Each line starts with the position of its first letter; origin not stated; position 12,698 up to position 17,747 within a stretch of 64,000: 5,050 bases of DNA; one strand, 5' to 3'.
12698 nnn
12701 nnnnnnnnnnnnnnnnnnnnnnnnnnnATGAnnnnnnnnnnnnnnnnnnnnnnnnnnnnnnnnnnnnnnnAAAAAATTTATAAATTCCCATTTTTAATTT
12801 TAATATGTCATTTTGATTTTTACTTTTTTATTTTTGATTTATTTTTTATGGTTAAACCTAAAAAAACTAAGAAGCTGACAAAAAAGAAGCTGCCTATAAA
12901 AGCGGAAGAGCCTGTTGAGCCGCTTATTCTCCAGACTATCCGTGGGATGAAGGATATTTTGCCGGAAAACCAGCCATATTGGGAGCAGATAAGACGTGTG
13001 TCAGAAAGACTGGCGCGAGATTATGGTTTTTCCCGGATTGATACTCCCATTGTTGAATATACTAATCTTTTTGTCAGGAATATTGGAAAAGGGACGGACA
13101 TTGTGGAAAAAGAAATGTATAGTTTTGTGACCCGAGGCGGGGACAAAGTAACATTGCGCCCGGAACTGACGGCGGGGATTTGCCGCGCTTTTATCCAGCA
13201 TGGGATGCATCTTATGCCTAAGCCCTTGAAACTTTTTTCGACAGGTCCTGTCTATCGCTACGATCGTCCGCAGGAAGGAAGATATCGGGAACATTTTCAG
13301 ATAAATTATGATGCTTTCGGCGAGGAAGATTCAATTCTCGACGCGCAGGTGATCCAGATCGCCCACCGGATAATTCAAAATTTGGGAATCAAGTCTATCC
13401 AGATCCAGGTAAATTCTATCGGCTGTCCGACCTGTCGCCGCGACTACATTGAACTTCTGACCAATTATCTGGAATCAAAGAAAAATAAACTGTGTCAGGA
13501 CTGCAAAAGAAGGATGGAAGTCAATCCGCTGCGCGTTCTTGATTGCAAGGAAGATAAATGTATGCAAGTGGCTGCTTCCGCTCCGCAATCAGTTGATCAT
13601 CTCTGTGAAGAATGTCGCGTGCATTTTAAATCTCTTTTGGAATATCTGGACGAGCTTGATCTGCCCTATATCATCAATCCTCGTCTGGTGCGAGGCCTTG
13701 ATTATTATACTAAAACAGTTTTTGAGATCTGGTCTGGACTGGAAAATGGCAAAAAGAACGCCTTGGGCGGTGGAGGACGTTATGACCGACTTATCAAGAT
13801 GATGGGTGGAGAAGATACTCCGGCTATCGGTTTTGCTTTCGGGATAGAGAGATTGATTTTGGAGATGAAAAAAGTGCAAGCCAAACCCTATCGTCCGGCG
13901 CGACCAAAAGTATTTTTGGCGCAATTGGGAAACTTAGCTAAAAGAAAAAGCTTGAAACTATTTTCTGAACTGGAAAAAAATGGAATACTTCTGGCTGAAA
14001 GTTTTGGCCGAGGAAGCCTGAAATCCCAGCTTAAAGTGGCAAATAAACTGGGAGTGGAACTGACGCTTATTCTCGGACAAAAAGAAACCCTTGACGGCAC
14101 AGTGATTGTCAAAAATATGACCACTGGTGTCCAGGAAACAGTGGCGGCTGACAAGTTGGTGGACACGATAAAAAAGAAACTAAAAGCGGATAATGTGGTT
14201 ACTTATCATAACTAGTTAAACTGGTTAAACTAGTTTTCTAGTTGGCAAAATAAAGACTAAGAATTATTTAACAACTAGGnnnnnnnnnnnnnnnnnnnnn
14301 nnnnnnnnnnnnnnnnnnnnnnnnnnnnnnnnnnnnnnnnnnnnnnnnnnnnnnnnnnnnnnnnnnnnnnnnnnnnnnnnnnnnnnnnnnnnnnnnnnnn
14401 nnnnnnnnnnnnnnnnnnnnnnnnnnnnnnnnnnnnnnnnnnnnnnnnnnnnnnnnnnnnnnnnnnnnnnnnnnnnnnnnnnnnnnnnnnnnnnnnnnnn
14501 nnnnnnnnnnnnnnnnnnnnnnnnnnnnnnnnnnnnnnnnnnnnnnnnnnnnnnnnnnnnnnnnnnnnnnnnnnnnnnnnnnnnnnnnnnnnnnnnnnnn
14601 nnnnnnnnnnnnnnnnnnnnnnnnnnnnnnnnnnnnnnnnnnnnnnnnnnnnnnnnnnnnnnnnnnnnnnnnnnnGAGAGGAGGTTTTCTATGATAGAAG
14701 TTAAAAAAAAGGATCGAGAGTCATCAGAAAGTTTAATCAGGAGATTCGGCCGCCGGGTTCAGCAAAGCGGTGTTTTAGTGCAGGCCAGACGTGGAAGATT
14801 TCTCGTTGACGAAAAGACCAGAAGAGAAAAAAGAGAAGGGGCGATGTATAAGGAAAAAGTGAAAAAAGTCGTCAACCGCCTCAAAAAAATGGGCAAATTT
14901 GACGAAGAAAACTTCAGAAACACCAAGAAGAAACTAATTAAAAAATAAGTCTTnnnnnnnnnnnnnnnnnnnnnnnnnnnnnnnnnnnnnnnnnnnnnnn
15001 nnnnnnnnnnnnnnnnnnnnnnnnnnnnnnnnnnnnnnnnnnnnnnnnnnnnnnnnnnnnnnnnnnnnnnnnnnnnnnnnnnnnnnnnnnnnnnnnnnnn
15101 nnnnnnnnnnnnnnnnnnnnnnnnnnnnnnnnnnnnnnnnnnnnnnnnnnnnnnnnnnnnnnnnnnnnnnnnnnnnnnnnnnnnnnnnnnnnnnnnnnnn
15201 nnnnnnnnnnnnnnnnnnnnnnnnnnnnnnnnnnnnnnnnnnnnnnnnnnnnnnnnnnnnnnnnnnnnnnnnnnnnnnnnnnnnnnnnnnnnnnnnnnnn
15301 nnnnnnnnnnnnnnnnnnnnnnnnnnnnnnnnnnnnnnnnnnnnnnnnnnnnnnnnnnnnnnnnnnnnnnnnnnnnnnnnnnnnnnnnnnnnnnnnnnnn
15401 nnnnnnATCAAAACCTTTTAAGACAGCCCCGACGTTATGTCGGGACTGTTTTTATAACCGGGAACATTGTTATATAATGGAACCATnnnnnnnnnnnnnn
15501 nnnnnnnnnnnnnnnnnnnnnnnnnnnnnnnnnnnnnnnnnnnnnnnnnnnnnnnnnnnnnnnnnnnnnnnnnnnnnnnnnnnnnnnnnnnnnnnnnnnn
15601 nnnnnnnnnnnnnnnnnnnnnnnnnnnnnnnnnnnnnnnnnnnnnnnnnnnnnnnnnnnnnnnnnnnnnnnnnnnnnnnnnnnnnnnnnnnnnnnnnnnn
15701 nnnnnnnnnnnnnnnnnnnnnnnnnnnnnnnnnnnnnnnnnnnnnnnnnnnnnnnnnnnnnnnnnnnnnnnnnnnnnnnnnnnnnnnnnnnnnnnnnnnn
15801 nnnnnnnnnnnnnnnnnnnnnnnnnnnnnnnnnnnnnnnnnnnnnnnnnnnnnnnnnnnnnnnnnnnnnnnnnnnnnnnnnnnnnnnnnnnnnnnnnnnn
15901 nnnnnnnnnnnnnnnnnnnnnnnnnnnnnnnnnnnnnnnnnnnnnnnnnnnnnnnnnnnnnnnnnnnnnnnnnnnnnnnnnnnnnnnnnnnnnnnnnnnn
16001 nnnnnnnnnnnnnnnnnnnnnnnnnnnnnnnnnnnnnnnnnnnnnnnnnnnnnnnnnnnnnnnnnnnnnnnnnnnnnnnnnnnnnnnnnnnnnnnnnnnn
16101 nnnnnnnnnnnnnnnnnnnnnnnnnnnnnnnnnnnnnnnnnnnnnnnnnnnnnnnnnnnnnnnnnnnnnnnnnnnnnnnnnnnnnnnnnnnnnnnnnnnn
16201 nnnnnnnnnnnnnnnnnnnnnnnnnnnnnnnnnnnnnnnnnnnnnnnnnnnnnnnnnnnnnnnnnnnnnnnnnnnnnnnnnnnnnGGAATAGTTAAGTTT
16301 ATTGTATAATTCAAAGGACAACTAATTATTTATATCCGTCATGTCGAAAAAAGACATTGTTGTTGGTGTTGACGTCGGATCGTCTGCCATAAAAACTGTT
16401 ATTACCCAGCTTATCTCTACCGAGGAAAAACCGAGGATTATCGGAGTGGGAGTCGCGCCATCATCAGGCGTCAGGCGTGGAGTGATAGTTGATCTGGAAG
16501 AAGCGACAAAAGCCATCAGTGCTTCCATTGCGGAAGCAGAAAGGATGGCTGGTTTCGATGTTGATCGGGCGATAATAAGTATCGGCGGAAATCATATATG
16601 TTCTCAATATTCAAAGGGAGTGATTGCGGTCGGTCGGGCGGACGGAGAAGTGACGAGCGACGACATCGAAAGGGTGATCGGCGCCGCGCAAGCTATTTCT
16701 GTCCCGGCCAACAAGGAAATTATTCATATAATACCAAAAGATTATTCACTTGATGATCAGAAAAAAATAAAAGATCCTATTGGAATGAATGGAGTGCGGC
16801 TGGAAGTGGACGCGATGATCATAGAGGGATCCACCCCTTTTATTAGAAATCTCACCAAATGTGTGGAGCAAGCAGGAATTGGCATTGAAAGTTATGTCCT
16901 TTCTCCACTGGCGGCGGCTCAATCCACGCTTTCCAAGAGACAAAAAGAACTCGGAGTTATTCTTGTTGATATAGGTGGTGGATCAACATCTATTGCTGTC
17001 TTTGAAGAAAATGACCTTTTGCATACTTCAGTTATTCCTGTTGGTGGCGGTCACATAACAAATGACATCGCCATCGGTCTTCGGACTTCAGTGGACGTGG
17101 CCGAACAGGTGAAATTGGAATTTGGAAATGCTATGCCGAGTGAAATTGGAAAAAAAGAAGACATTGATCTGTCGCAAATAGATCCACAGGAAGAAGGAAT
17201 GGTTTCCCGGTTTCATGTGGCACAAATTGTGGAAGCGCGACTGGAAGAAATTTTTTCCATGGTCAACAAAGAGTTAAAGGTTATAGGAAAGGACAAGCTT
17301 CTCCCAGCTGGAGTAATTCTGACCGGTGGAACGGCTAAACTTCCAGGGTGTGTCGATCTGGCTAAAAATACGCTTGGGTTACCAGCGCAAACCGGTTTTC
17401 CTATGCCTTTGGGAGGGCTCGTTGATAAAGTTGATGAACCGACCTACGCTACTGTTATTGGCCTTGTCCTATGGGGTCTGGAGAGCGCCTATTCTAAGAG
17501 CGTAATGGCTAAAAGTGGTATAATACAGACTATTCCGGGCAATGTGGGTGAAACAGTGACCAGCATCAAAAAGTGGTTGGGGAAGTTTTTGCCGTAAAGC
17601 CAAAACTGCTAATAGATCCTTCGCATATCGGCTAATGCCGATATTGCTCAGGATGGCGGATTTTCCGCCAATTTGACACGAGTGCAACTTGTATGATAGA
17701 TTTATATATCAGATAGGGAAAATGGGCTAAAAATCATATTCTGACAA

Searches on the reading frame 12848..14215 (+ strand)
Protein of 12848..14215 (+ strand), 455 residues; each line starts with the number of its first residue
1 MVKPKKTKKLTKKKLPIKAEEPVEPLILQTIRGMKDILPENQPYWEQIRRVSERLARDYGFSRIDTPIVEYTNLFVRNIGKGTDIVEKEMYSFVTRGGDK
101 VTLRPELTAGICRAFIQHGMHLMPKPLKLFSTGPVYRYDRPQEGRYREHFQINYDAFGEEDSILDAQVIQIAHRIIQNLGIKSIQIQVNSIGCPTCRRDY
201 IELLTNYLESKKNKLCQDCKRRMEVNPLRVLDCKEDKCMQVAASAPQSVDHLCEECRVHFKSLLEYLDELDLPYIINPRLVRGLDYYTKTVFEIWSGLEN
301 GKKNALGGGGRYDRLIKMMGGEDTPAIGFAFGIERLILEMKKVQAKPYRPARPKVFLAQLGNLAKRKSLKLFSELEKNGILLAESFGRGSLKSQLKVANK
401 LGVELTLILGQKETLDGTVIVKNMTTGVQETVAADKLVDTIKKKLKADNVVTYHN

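Call 19: search_protein_families(library=pfam, proteins=[window:12848-14215:+], max_evalue=0.001)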
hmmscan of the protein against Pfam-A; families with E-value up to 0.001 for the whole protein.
window:12848-14215:+ (455 aa): 4 families
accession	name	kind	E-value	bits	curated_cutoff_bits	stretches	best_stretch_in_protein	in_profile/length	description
PF13393.11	tRNA-synt_His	-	1.3e-42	146.6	25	1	33-336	1-308/308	Histidyl-tRNA synthetase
PF00587.30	tRNA-synt_2b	-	6.2e-12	46.4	29.3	1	91-338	1-173/179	tRNA synthetase class II core domain (G, H, P, S and T)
PF03129.25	HGTP_anticodon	-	1.2e-10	41.9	21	1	355-444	2-94/94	Anticodon binding domain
PF01409.25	tRNA-synt_2d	-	0.00017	21.6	19.8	0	46-182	21-157/246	tRNA synthetases class II core domain (F)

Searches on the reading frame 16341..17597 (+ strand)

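Call 19: search_protein_families(library=pfam, proteins=[window:16341-17597:+], max_evalue=0.001)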
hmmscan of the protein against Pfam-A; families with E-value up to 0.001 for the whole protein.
window:16341-17597:+ (418 aa): 6 families
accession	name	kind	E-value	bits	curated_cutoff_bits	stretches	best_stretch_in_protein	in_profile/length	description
PF14450.12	FtsA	-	8.8e-40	136.4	31.8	2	207-374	1-127/127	Cell division protein FtsA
PF02491.25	SHS2_FTSA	-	8.1e-28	97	25.4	1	83-161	1-78/79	SHS2 domain inserted in FTSA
PF06723.19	MreB_Mbl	-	7.8e-12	45.1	27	1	188-350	129-302/327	MreB/Mbl protein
PF11104.14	PilM_2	-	1.7e-09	37.5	27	1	9-260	1-236/340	Type IV pilus assembly protein PilM;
PF06277.17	EutA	-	1e-07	31.6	27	1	175-333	116-266/475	Ethanolamine utilisation protein EutA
PF01869.26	BcrAD_BadFG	-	0.00014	21.9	31.5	0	8-75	1-60/271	BadF/BadG/BcrA/BcrD ATPase family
